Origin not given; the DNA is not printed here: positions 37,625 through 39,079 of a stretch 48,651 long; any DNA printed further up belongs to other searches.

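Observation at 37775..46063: Eight-gene soluble redox operon: HdrD-like + EtfBA + HdrA + MvhD + FlxC/B/A-like, directly downstream of selABD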

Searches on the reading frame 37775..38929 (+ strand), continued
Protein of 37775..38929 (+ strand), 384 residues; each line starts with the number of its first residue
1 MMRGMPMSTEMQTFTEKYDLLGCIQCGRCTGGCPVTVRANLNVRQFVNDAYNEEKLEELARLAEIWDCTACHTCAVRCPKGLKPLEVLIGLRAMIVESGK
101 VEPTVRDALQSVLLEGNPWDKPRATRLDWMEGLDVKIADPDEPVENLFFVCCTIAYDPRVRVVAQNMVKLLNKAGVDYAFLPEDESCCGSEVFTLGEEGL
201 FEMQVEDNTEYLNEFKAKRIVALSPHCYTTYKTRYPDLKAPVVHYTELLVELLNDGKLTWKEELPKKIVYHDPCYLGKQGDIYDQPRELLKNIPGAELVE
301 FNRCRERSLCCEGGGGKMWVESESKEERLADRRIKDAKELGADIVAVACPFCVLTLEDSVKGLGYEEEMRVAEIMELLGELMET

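Call 95: search_protein_families(library=pfam, max_evalue=0.00001, proteins=[L091:7150-9999:+, L079:3512-6223:+, L079:6312-7985:+, L089:1-1494:+])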
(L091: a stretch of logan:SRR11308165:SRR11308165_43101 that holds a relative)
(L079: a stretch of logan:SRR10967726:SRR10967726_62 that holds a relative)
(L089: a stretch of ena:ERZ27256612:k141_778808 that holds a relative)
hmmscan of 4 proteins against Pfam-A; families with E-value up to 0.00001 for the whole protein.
L091:7150-9999:+ (949 aa): 20 families
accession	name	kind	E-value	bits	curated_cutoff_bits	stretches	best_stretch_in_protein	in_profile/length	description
PF07992.20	Pyr_redox_2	-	1.3e-30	107.3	26.1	2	9-376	2-291/291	Pyridine nucleotide-disulphide oxidoreductase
PF13450.12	NAD_binding_8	-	3e-16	59.9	21.9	1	551-590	1-40/68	NAD(P)-binding Rossmann-like domain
PF01266.30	DAO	-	1.3e-15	58.3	27.9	0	10-44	2-37/353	FAD dependent oxidoreductase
PF12831.13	FAD_oxidored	-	8.3e-12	45.5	27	0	550-585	3-38/416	FAD dependent oxidoreductase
PF13738.12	Pyr_redox_3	-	1.5e-11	44.5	30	0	546-654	164-268/305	Pyridine nucleotide-disulphide oxidoreductase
PF01593.30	Amino_oxidase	-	5.1e-11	42.9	19.8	0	556-588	1-33/443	Flavin containing amine oxidoreductase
PF00890.30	FAD_binding_2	-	1.8e-10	41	20.4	0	10-45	2-37/414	FAD binding domain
PF03486.20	HI0933_like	-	2.7e-10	40.5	50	0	9-46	2-39/244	HI0933-like protein Rossmann domain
PF00037.32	Fer4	-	1.2e-09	38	21.1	0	880-901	2-23/24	4Fe-4S binding domain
PF12838.12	Fer4_7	-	3.1e-09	37.6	27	1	885-929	1-52/52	4Fe-4S dicluster domain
PF01134.28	GIDA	-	2.4e-08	33.9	22.1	0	549-580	2-34/391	Glucose inhibited division protein A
PF25160.1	LdpA_Fe-S-bd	-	2.9e-08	33.8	27.6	1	890-933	7-46/49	LdpA Fe-S cluster-binding domain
PF13237.11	Fer4_10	-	4.5e-08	33.3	25.5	1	881-926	4-53/53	4Fe-4S dicluster domain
PF14697.11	Fer4_21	-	9.6e-08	32.5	35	1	881-930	3-57/59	4Fe-4S dicluster domain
PF13484.11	Fer4_16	-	1.2e-07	32.9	30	0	915-935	2-21/66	4Fe-4S double cluster binding domain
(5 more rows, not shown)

L079:3512-6223:+ (903 aa): 15 families
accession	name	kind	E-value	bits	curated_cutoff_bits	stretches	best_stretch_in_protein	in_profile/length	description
PF07992.20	Pyr_redox_2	-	5.5e-53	180.7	26.1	2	253-549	1-291/291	Pyridine nucleotide-disulphide oxidoreductase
PF14691.11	Fer4_20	-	3.4e-23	82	25.8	1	161-238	27-108/113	Dihydroprymidine dehydrogenase domain II, 4Fe-4S cluster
PF13450.12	NAD_binding_8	-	7e-20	71.5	21.9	2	257-292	1-36/68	NAD(P)-binding Rossmann-like domain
PF13738.12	Pyr_redox_3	-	2e-19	70.4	30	1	378-533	159-305/305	Pyridine nucleotide-disulphide oxidoreductase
PF00070.33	Pyr_redox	-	3.5e-17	63.1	22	0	384-436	1-56/82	Pyridine nucleotide-disulphide oxidoreductase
PF01266.30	DAO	-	1e-15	58.6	27.9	1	254-289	1-37/353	FAD dependent oxidoreductase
PF00890.30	FAD_binding_2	-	2.6e-14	53.7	20.4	1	11-45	2-36/414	FAD binding domain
PF12831.13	FAD_oxidored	-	1.4e-13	51.3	27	1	10-47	1-38/416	FAD dependent oxidoreductase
PF01946.23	Thi4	-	2.7e-11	43.6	26.2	0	251-289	16-55/235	Thi4 family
PF03486.20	HI0933_like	-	9.3e-11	42.1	50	0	254-289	2-37/244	HI0933-like protein Rossmann domain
PF01494.25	FAD_binding_3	-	1.5e-09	38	22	0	9-39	2-32/349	FAD binding domain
PF01134.28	GIDA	-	3.6e-09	36.6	22.1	0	10-48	1-29/391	Glucose inhibited division protein A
PF01262.27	AlaDh_PNT_C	-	1.3e-08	34.9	23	0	9-42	29-62/214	Alanine dehydrogenase/PNT, C-terminal domain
PF01593.30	Amino_oxidase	-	1.2e-07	31.8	19.8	0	263-289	2-28/443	Flavin containing amine oxidoreductase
PF13241.12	NAD_binding_7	-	2.6e-07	31.6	22.1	0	4-39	3-38/104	Putative NAD(P)-binding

L079:6312-7985:+ (557 aa): 12 families
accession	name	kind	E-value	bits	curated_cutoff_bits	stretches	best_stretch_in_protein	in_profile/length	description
PF07992.20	Pyr_redox_2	-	2.6e-14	53.8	26.1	1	142-460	3-291/291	Pyridine nucleotide-disulphide oxidoreductase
PF13450.12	NAD_binding_8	-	3.5e-09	37.3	21.9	1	144-179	1-36/68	NAD(P)-binding Rossmann-like domain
PF14697.11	Fer4_21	-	3.5e-08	33.9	35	1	484-537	2-58/59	4Fe-4S dicluster domain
PF12838.12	Fer4_7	-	1.8e-07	31.9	27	1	489-535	1-52/52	4Fe-4S dicluster domain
PF01266.30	DAO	-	6e-07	29.7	27.9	1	143-176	3-36/353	FAD dependent oxidoreductase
PF13187.11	Fer4_9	-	1.1e-06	29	27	1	489-536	1-52/52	4Fe-4S dicluster domain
PF00070.33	Pyr_redox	-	2.2e-06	28.5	22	0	142-175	2-35/82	Pyridine nucleotide-disulphide oxidoreductase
PF12831.13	FAD_oxidored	-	2.8e-06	27.3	27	1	143-178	3-38/416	FAD dependent oxidoreductase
PF13738.12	Pyr_redox_3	-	7.1e-06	25.9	30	0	139-270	164-288/305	Pyridine nucleotide-disulphide oxidoreductase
PF13237.11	Fer4_10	-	7.2e-06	26.3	25.5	1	484-532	3-53/53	4Fe-4S dicluster domain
PF00890.30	FAD_binding_2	-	9.2e-06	25.5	20.4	0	142-178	2-38/414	FAD binding domain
PF01494.25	FAD_binding_3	-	9.5e-06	25.5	22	0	142-175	4-37/349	FAD binding domain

L089:1-1494:+ (497 aa): 8 families
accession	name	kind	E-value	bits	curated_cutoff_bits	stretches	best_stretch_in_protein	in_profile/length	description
PF02662.21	FlpD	-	2e-45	154.2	22.3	1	359-477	1-119/123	Methyl-viologen-reducing hydrogenase, delta subunit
PF00037.32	Fer4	-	6.3e-09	35.7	21.1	1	281-303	2-24/24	4Fe-4S binding domain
PF12838.12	Fer4_7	-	2.2e-08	34.8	27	1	286-330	1-51/52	4Fe-4S dicluster domain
PF14697.11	Fer4_21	-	1.7e-07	31.7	35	1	280-333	1-57/59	4Fe-4S dicluster domain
PF13237.11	Fer4_10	-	2.2e-07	31.1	25.5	1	281-327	3-52/53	4Fe-4S dicluster domain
PF13187.11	Fer4_9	-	9.7e-07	29.2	27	1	286-329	1-49/52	4Fe-4S dicluster domain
PF12837.12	Fer4_6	-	1e-06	28.8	25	1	279-302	1-24/24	4Fe-4S binding domain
PF13484.11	Fer4_16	-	1.8e-06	29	30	0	286-309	1-23/66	4Fe-4S double cluster binding domain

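Call 99: predict_structure(alignment_id=A1)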
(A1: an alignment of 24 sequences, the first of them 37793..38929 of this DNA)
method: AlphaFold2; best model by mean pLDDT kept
length: 378 residues; sequences in the alignment: 24
mean_pLDDT: 67.7   pTM: 0.69
mean pLDDT of the five models: 67.7, 67.6, 65.2, 59.9, 56.4
residues with pLDDT >= 90: 85; 70-90: 106; 50-70: 68; < 50: 119
segments of 3 or more residues with pLDDT < 50: 1-6, 15-45, 53-79, 90-120, 298-303, 305-320
pLDDT, mean of each block of 10 residues (from residue 1): 43 49 42 45 49 45 38 45 53 43 41 40 67 94 75 72 90 81 68 78 93 89 89 94 93 90 72 72 90 68 41 40 76 92 75 78 87 79
secondary structure, 60 per line:
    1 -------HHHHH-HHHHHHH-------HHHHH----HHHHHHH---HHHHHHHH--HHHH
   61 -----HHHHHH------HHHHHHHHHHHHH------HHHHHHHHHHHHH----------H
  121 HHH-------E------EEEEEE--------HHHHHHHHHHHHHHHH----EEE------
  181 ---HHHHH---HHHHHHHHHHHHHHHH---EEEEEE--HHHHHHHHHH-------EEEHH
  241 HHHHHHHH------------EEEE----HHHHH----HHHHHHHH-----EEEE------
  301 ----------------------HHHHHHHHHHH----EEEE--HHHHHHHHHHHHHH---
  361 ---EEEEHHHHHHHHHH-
elements in order: H8-12 H14-20 H28-32 H37-43 H47-54 H57-60 H66-71 H78-90 H97-109 H120-123 E138-143 H152-167 E172-174 H184-188 H192-207 E211-216 H219-228 E236-238 H239-248 E261-264 H269-273 H278-285 E291-294 H323-333 E338-341 H344-357 E364-367 H368-377

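Call 101: fold_search(model_id=the predicted structure, library=pdb)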
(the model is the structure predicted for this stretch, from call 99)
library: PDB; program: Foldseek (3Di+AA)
matches with E <= 10: 774; with E <= 0.001: 15
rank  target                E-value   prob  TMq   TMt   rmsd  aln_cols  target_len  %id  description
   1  9ojn                  3.1e-16  1.00  0.60  0.32  10.4       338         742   30  Structure of Mycobacterium smegmatis EtfD (released 2025-05-21)
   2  9a6l_A                4.1e-10  1.00  0.50  0.77   3.9       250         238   20  Integrative model of LUTA-LUTB by crosslinking MS and deep learning (released 2024-09-18)
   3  5odc_B                1.0e-06  1.00  0.46  0.57   5.3       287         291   18  Heterodisulfide reductase / [NiFe]-hydrogenase complex from Methanothermococcus thermolithotrophicus at 2.3 A resoluti (released 2017-08-30)
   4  8rwn_B                2.6e-06  1.00  0.48  0.63   5.0       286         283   19  CryoEM structure of the Hdr(ABC)2 subunits of the Elp-Hdr complex of Methanothermobacter marburgensis (released 2025-05-14)
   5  8rvy_B                9.0e-06  1.00  0.47  0.60   4.9       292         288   17  CryoEM structure of the Elp-Hdr complex of Methanothermobacter marburgensis state 1 (composite structure) (released 2025-05-14)
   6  8rvy_b                1.9e-05  1.00  0.49  0.62   5.1       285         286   18  CryoEM structure of the Elp-Hdr complex of Methanothermobacter marburgensis state 1 (composite structure) (released 2025-05-14)
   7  1efa_A                3.3e-04  0.93  0.19  0.21  18.4       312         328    9  CRYSTAL STRUCTURE OF THE LAC REPRESSOR DIMER BOUND TO OPERATOR AND THE ANTI-INDUCER ONPF (released 2000-03-06)
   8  1efa_B                3.9e-04  0.92  0.19  0.21  18.6       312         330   10  CRYSTAL STRUCTURE OF THE LAC REPRESSOR DIMER BOUND TO OPERATOR AND THE ANTI-INDUCER ONPF (released 2000-03-06)
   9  2o20_C                4.4e-04  0.99  0.22  0.27  11.0       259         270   13  Crystal structure of transcription regulator CcpA of Lactococcus lactis (released 2007-03-27)
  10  2qvc_A                4.8e-04  0.99  0.22  0.26  10.9       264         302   12  Crystal structure of a periplasmic sugar ABC transporter from Thermotoga maritima (released 2007-08-28)
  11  2o20_B                5.4e-04  0.99  0.22  0.28  11.2       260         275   13  Crystal structure of transcription regulator CcpA of Lactococcus lactis (released 2007-03-27)
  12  2o20_F                6.0e-04  0.99  0.23  0.28  11.3       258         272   14  Crystal structure of transcription regulator CcpA of Lactococcus lactis (released 2007-03-27)
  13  3ojc_A                6.7e-04  1.00  0.29  0.42   8.1       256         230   14  Crystal structure of a putative Asp/Glu Racemase from Yersinia pestis (released 2010-09-15)
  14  5ell_A                7.5e-04  1.00  0.29  0.41   8.3       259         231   14  Crystal structure of L-aspartate/glutamate-specific racemase from Escherichia coli (released 2015-11-18)
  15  2gx6                  9.8e-04  0.99  0.24  0.30  10.4       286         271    9  Rational stabilization of E. coli ribose binding protein (released 2007-03-20)
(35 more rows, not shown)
